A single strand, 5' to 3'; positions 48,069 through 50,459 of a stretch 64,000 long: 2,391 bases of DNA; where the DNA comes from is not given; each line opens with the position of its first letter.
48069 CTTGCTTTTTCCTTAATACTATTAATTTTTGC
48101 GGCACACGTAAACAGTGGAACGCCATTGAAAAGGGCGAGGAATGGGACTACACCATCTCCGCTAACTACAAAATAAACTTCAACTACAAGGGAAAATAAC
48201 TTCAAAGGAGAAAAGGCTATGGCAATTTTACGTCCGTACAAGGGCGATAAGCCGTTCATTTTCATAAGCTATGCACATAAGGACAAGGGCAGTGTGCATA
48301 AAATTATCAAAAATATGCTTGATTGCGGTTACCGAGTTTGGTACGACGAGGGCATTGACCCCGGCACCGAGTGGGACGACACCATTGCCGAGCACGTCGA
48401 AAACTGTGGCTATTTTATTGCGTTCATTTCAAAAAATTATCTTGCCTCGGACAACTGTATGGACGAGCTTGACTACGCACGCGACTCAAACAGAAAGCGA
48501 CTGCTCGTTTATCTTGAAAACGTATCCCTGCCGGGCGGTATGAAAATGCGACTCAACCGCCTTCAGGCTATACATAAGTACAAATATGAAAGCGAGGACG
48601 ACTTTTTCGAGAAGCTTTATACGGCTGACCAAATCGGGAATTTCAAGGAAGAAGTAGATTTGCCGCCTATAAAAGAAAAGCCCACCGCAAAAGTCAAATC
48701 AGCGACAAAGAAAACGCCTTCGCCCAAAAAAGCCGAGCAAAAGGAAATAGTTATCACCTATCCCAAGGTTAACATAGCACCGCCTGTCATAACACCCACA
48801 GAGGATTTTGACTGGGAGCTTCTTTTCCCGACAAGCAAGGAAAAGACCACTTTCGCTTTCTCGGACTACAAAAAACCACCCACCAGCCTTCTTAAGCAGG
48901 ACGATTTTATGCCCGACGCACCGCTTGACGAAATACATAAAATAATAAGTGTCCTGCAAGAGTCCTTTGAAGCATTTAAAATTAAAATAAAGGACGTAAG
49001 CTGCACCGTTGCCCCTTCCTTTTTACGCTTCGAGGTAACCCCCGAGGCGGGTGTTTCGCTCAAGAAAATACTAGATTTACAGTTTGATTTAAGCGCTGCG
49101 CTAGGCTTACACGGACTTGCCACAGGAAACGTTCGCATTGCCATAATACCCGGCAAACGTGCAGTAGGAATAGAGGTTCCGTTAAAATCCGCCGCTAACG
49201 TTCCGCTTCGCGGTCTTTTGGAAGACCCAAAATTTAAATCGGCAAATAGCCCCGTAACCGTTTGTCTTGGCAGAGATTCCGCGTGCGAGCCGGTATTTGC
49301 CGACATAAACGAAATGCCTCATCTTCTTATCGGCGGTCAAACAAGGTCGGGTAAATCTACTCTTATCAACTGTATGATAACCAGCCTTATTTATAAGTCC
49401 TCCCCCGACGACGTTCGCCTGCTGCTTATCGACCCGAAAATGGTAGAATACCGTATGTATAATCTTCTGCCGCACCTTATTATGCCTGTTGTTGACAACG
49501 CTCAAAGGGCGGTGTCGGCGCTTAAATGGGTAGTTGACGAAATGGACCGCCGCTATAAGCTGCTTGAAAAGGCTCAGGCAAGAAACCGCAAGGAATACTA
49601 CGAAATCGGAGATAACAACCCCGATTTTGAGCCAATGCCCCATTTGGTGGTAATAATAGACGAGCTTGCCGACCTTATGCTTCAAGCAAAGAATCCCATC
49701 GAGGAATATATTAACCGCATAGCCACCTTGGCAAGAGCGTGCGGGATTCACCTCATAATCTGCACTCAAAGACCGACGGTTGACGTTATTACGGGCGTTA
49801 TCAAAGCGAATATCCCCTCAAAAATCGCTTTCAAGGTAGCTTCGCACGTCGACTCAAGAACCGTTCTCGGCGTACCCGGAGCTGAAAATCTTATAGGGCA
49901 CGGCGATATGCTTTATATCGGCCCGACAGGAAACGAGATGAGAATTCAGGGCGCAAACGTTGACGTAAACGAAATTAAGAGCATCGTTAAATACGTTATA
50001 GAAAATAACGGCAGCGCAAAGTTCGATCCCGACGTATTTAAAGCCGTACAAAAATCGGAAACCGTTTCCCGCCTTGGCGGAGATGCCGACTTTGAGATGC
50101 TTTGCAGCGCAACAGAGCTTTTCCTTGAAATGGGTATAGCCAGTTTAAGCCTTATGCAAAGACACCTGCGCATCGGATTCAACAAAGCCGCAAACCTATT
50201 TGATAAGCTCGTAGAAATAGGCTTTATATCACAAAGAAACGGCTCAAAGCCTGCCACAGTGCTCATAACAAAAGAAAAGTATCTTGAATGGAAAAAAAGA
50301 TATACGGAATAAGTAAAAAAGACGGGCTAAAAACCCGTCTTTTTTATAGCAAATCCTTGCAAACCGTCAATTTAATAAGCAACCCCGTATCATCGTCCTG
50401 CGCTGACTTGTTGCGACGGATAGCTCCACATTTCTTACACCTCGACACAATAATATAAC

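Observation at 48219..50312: TIR domain replaces the membrane anchor of an otherwise complete FtsK/SpoIIIE DNA translocase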

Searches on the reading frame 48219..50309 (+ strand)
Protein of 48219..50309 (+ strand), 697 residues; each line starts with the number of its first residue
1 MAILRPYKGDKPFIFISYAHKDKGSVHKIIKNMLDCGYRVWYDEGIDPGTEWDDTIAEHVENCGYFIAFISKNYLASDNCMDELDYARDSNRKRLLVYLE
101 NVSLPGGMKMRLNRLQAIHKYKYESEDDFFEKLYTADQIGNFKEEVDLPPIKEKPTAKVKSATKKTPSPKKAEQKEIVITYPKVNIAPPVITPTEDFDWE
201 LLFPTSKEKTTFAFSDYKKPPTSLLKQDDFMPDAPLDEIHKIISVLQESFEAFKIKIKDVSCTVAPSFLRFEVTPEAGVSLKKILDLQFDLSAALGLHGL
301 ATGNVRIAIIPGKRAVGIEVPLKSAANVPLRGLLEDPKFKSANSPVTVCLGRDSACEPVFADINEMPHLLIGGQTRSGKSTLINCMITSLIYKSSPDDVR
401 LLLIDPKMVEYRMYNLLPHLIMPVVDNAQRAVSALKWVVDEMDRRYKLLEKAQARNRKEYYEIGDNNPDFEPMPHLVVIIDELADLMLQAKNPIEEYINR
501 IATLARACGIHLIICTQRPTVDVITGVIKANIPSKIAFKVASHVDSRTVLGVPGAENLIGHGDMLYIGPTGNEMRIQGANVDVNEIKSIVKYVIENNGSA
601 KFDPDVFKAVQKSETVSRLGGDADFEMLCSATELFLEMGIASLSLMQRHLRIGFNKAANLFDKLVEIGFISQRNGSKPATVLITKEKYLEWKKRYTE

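Call 3: search_protein_families(library=pfam, proteins=[window:48219-50309:+], max_evalue=0.01)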
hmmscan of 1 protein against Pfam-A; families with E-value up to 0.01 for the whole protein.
window:48219-50309:+ (697 aa): 9 families
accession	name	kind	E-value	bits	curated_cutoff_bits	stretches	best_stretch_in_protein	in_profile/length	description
PF01580.24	FtsK_SpoIIIE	-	6.9e-55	186.3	24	1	330-520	2-220/221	FtsK/SpoIIIE family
PF13676.11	TIR_2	-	2.2e-22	80.2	28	1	14-133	1-121/122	TIR domain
PF09397.16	FtsK_gamma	-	1.7e-16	60.1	30.6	1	626-684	5-63/63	Ftsk gamma domain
PF17854.6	FtsK_alpha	-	2.1e-14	54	22.9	1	220-321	2-100/101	FtsK alpha domain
PF01582.25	TIR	-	2.5e-07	31.1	21.3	1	19-92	11-85/179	TIR domain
PF01935.23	DUF87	-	0.00065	20.3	23.2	1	358-415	13-68/220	Helicase HerA, central domain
PF05621.17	TniB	-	0.0046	16.9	22.4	0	363-384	32-53/189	Bacterial TniB protein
PF25201.1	nSTAND6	-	0.0077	16.7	27.7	0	351-394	3-46/148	Novel STAND NTPase 6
PF13555.12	AAA_29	-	0.0089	16.2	27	0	368-390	24-46/61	P-loop containing region of AAA domain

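Call 4: search_protein_families(library=ncbifam, proteins=[window:48219-50309:+], max_evalue=0.01)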
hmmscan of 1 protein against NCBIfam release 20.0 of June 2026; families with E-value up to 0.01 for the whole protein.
window:48219-50309:+ (697 aa): 8 families
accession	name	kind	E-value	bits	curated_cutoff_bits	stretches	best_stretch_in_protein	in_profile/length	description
NF007615.0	PRK10263.1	equivalog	7.1e-102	342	1566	2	245-462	893-1106/1355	DNA translocase FtsK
TIGR03928.1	T7_EssCb_Firm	equivalog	1.6e-35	122.1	778.4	1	367-561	470-664/1296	type VII secretion protein EssC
TIGR03924.1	T7SS_EccC_a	equivalog_domain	4.1e-31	108.5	509.15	1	346-559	424-646/673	type VII secretion protein EccCa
TIGR03925.1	T7SS_EccC_b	equivalog_domain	6e-18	64.4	346.55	2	341-408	335-403/564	type VII secretion protein EccCb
NF041214.1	plasmid_TraB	equivalog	3.9e-14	52.1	800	1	367-549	249-418/639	plasmid transfer protein TraB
NF040588.1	FxsC_Nterm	equivalog_domain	1.1e-06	28.8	130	1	41-89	49-97/182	TIR-like protein FxsC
TIGR03743.1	SXT_TraD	subfamily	0.00057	18.4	366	1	355-407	163-212/636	conjugative transfer system coupling protein TraD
NF042941.1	Retron_TIR_antiphage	equivalog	0.0016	17.3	600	1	14-87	342-417/464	TIR domain-containing anti-phage reverse transcriptase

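Call 7: search_protein_families(library=padloc, proteins=[window:48219-50309:+], max_evalue=0.001)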
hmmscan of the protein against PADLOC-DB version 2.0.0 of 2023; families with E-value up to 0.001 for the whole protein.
window:48219-50309:+ (697 aa): 10 families
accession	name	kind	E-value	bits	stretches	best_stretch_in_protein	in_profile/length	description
PDLC02806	SspH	-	2.3e-53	179.2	1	365-566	1536-1737/1766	SspH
PDLC02804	SspH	-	3.5e-49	165.3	1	258-591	1230-1559/1561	SspH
PDLC04140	mad8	-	9.2e-33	112.1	1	346-570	2-290/314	mads_8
PDLC05062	PDC-S66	-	2.5e-08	31.7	1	14-85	151-224/282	-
PDLC01055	HerA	-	1.1e-06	25.8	0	368-456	159-243/532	Type III coevolved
PDLC00420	ThsB1|ThsB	-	1.3e-05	22.5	1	13-82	3-76/319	TIR-like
PDLC02012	SAVED5--SAVED_TIR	-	8.9e-05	19.7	1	12-85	12-89/404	-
PDLC02403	Aga_TIR-PNTD1-PNTD2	-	0.00027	18.1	1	35-93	27-87/443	Class I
PDLC03957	bSEFIR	-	0.0006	17.7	0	11-74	38-105/412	-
PDLC00425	ThsB1|ThsB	-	0.00083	16.6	0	14-100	254-347/389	TIR-like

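Call 8: find_homologous_proteins(query=window:48219-50309:+, max_evalue=1e-10)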
Query window:48219-50309:+ (697 aa): 7996 proteins with E <= 1e-10 among 8000 candidates; the best 120 are listed.
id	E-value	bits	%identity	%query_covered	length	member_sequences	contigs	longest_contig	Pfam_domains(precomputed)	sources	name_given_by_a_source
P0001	0.0e+0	1589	100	100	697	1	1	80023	PF01582.26,PF17854.7,PF13676.12,PF01580.25,PF09397.17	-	-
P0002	2.7e-249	847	55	100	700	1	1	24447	PF01582.26,PF17854.7,PF13676.12,PF01580.25,PF09397.17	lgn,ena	-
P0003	6.1e-211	720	49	99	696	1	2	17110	PF01582.26,PF17854.7,PF20703.4,PF13676.12,PF01580.25,PF09397.17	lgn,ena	-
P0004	4.6e-155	536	41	99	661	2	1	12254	PF01582.26,PF01935.24,PF17854.7,PF13676.12,PF01580.25,PF09397.17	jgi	-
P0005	2.1e-150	520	42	99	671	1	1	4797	PF01582.26,PF01935.24,PF17854.7,PF13676.12,PF01580.25,PF09397.17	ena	-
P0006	4.5e-147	509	39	99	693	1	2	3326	PF01582.26,PF01935.24,PF17854.7,PF13676.12,PF01580.25,PF09397.17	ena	-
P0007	1.8e-142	494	40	99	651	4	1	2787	PF17854.7,PF13676.12,PF01580.25,PF09397.17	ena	-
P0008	9.9e-138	478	39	99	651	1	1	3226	PF01582.26,PF17854.7,PF13676.12,PF01580.25,PF09397.17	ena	-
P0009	1.2e-134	468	-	-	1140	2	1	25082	PF10412.16,PF00437.27,PF01935.24,PF17854.7,PF13401.13,PF12846.14,PF20703.4,PF01580.25,PF05621.18,PF09397.17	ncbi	ncbi:MAG: DNA translocase FtsK [Phycisphaerales bacterium]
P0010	1.7e-131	458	36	99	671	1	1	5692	PF13676.12,PF01580.25,PF09397.17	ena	-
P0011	6.7e-131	456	37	99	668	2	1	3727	PF13676.12,PF01580.25,PF09397.17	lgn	-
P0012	1.4e-128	448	-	-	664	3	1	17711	PF13676.12,PF01580.25,PF09397.17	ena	-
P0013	5.2e-128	446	38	96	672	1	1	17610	PF17854.7,PF13676.12,PF01580.25,PF09397.17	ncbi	-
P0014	1.7e-127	445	36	99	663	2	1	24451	PF13676.12,PF01580.25,PF09397.17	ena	-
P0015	1.8e-127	445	48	68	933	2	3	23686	PF17854.7,PF01580.25,PF09397.17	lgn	-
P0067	1.5e-112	395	44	67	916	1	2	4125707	PF17854.7,PF01580.25,PF09397.17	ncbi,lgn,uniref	ncbi:DNA translocase FtsK [Niallia sp. FSL R7-0648]|uniref:DNA translocase FtsK n=1 Tax=Niallia sp. 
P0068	1.5e-112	395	44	67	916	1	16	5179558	PF17854.7,PF01580.25,PF09397.17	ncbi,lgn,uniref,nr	ncbi:cell division FtsK/SpoIIIE [Niallia circulans]|uniref:DNA translocase FtsK n=1 Tax=Niallia TaxI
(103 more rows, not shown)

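Call 12: find_encoding_contigs(protein=P0002, flank=10000, max_places=3)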
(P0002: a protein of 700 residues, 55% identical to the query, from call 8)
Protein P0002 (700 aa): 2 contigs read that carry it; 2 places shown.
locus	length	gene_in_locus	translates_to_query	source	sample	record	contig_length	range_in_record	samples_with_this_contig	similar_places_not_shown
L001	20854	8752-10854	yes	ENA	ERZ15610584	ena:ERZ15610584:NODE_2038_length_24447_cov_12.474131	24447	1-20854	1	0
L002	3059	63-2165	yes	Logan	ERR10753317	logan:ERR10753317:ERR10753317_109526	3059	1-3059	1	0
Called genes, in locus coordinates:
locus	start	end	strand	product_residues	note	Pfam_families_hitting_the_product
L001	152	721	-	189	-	PF06130:PTAC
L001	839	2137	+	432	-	PF00574:CLP_protease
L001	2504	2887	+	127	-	PF13306:LRR_5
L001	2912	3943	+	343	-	PF13676:TIR_2, PF13306:LRR_5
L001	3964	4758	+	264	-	-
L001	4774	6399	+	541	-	PF13306:LRR_5, PF13855:LRR_8 (faint), PF13306:LRR_5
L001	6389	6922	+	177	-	-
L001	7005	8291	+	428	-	PF13676:TIR_2, PF05725:FNIP (faint), PF12799:LRR_4 (faint), PF13306:LRR_5, PF13855:LRR_8 (faint), PF13306:LRR_5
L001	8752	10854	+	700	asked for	PF01582:TIR (weak), PF13676:TIR_2, PF17854:FtsK_alpha, PF01580:FtsK_SpoIIIE, PF09397:FtsK_gamma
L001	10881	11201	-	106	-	PF12647:RNHCP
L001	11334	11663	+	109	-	-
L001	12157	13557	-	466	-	PF10396:TrmE_N, PF12631:MnmE_helical, PF03193:RsgA_GTPase (faint), PF02421:FeoB_N, PF00350:Dynamin_N (faint), PF01926:MMR_HSR1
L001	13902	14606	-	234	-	PF14804:Jag_N, PF13083:KH_KhpA-B, PF01424:R3H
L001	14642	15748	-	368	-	PF02096:60KD_IMP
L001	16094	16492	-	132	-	PF00825:Ribonuclease_P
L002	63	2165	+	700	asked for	PF01582:TIR (weak), PF13676:TIR_2, PF17854:FtsK_alpha, PF01580:FtsK_SpoIIIE, PF09397:FtsK_gamma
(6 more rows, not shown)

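Call 13: find_encoding_contigs(protein=P0003, flank=10000, max_places=3)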
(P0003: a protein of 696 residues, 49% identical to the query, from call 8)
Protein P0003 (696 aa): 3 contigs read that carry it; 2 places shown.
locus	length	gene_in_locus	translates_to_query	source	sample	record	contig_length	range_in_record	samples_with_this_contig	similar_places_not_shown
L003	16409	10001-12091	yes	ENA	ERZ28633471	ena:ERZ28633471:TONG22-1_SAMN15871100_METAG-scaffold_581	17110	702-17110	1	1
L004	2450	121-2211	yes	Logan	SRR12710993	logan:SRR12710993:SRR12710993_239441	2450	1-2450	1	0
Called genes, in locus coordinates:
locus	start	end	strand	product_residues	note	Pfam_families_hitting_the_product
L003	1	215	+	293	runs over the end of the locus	PF02195:ParB_N, PF17762:HTH_ParB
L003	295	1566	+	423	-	PF02403:Seryl_tRNA_N, PF00587:tRNA-synt_2b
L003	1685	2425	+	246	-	-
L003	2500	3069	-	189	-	PF06130:PTAC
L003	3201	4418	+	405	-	PF00574:CLP_protease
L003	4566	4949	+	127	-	PF13306:LRR_5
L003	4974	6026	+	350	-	PF13676:TIR_2, PF13306:LRR_5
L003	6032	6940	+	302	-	-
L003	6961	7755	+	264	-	-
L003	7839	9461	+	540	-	PF13306:LRR_5, PF13855:LRR_8 (faint), PF13306:LRR_5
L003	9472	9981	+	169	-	-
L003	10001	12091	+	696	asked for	PF01582:TIR (weak), PF13676:TIR_2, PF17854:FtsK_alpha, PF01580:FtsK_SpoIIIE, PF20703:nSTAND1 (weak), PF09397:FtsK_gamma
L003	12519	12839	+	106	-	-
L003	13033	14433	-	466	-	PF10396:TrmE_N, PF12631:MnmE_helical, PF02421:FeoB_N, PF00350:Dynamin_N (faint), PF01926:MMR_HSR1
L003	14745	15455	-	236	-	PF14804:Jag_N, PF13083:KH_KhpA-B, PF01424:R3H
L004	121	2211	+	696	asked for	PF01582:TIR (weak), PF13676:TIR_2, PF17854:FtsK_alpha, PF01580:FtsK_SpoIIIE, PF20703:nSTAND1 (weak), PF09397:FtsK_gamma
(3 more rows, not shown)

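Call 14: find_encoding_contigs(protein=P0004, flank=10000, max_places=2)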
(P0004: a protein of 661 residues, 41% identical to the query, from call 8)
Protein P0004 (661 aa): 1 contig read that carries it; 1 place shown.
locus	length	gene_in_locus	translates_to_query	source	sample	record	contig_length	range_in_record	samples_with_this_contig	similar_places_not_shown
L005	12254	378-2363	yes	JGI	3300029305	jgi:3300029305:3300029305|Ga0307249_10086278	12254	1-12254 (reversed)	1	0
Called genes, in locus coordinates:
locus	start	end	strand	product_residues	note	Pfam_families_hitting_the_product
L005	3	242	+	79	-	?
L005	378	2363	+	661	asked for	PF01582:TIR (weak), PF13676:TIR_2, PF17854:FtsK_alpha, PF01580:FtsK_SpoIIIE, PF01935:DUF87 (weak), PF09397:FtsK_gamma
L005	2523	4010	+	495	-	-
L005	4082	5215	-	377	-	PF14199:DUF4317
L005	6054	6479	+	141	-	-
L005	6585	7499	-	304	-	-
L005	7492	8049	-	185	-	PF04542:Sigma70_r2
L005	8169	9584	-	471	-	PF14691:Fer4_20, PF01262:AlaDh_PNT_C (faint), PF13738:Pyr_redox_3 (faint), PF00070:Pyr_redox (faint), PF01946:Thi4 (weak), PF07992:Pyr_redox_2, PF12831:FAD_oxidored (faint), PF13450:NAD_binding_8 (weak)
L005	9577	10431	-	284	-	PF10418:DHODB_Fe-S_bind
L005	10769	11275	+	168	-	PF00881:Nitroreductase, PF14512:TM1586_NiRdase (weak), PF00881:Nitroreductase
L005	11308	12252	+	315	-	?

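Call 15: find_encoding_contigs(protein=P0013, flank=10000, max_places=2)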
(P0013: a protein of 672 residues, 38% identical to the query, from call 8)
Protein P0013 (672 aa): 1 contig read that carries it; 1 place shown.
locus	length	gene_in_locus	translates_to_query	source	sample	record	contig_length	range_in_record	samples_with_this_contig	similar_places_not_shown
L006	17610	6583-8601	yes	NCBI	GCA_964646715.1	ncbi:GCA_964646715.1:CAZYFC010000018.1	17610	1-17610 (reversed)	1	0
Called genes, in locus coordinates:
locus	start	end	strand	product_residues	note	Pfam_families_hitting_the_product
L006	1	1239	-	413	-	?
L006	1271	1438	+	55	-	-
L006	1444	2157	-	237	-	PF01551:Peptidase_M23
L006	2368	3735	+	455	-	PF00206:Lyase_1, PF10415:FumaraseC_C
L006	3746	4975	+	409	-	PF00390:malic, PF03949:Malic_M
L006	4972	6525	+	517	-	PF20957:GxGYxYP_N_2nd (weak), PF20958:GxGYxYP_N_3rd, PF14323:GxGYxYP_C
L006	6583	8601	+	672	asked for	PF13676:TIR_2, PF17854:FtsK_alpha, PF01580:FtsK_SpoIIIE, PF09397:FtsK_gamma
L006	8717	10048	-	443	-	PF00224:PK, PF03328:HpcH_HpaI (weak), PF02887:PK_C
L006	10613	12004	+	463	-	PF01595:CNNM, PF00571:CBS (weak), PF03471:CorC_HlyC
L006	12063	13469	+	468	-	PF01554:MatE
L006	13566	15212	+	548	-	-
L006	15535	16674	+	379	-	PF01628:HrcA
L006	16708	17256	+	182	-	-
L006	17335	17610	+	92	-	?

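Call 16: find_encoding_contigs(protein=P0014, flank=10000, max_places=2)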
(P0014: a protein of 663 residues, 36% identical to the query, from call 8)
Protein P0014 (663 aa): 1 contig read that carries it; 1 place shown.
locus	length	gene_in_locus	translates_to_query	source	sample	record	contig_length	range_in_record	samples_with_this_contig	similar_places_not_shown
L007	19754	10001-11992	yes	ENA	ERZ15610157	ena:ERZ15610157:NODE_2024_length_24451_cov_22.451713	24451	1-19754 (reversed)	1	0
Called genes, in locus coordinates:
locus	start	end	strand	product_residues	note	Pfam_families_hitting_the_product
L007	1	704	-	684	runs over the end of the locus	PF02368:Big_2, PF22359:Big-like (faint), PF26182:Ig_NUP210_5th (faint), PF26918:Ig_Eae (faint), PF02368:Big_2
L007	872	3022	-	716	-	PF02585:PIG-L, PF09992:NAGPA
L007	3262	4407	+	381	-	-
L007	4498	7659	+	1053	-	PF17854:FtsK_alpha, PF01580:FtsK_SpoIIIE, PF01935:DUF87 (weak), PF09397:FtsK_gamma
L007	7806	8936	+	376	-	PF11187:Mbeg1-like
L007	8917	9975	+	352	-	PF17854:FtsK_alpha, PF01580:FtsK_SpoIIIE, PF01935:DUF87, PF13191:AAA_16 (weak)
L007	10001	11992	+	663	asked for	PF13676:TIR_2, PF01580:FtsK_SpoIIIE, PF09397:FtsK_gamma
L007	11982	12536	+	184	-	PF04260:DUF436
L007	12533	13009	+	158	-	-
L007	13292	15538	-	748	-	PF13802:Gal_mutarotas_2, PF01055:Glyco_hydro_31_2nd, PF21365:Glyco_hydro_31_3rd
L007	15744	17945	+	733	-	PF00933:Glyco_hydro_3, PF01915:Glyco_hydro_3_C, PF14310:Fn3-like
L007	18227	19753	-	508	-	?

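Call 17: find_encoding_contigs(protein=P0012, flank=10000, max_places=2)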
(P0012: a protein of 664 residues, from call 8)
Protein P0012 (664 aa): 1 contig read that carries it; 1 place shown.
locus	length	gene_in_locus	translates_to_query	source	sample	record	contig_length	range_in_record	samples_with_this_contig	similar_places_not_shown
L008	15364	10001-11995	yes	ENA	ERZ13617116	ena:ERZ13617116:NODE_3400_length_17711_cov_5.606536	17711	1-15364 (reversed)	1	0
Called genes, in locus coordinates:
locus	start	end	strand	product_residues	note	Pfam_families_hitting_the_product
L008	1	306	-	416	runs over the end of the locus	-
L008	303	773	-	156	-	PF04542:Sigma70_r2, PF08281:Sigma70_r4_2, PF04545:Sigma70_r4, PF13384:HTH_23, PF13518:HTH_28 (weak), PF12728:HTH_17 (faint)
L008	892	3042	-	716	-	PF02585:PIG-L, PF09992:NAGPA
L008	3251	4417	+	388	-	-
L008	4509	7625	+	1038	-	PF17854:FtsK_alpha, PF01580:FtsK_SpoIIIE, PF09397:FtsK_gamma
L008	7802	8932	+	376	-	PF26363:Phospholipase-like (faint), PF11187:Mbeg1-like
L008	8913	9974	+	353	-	PF17854:FtsK_alpha, PF01580:FtsK_SpoIIIE, PF01935:DUF87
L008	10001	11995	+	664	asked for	PF13676:TIR_2, PF01580:FtsK_SpoIIIE, PF09397:FtsK_gamma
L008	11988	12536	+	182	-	PF04260:DUF436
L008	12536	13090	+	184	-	-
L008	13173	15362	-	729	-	?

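Call 30: search_protein_representatives(alignment_id=A1)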
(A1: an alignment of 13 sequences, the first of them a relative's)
Query: 13 sequences, 668 profile positions. Proteins with E-value up to 0.001 (for the whole library): 107341; up to 1e-10: 54964; up to 1e-30: 25017. The best 150 are listed.
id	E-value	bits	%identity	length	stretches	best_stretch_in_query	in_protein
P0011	3.5e-298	1007.4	-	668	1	1-667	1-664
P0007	9.8e-295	996.0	-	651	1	2-666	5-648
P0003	2.8e-291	984.6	-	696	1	1-667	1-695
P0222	9.8e-284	959.7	-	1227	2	192-667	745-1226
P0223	6.0e-274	927.3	-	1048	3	6-583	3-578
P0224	8.5e-258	874.0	-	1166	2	168-664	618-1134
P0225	5.5e-248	841.5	-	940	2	6-663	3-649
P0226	2.0e-238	809.9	-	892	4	192-664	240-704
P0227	2.8e-232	789.6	-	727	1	2-662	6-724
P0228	4.1e-229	779.2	-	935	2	183-652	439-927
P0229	7.5e-211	718.8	-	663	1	6-659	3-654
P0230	1.1e-209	715.0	-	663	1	6-659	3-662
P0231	1.8e-209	714.3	-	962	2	213-589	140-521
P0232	2.3e-207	707.3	-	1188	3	147-663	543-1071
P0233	1.0e-198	678.7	-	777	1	11-665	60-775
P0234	4.0e-198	676.8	-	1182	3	205-644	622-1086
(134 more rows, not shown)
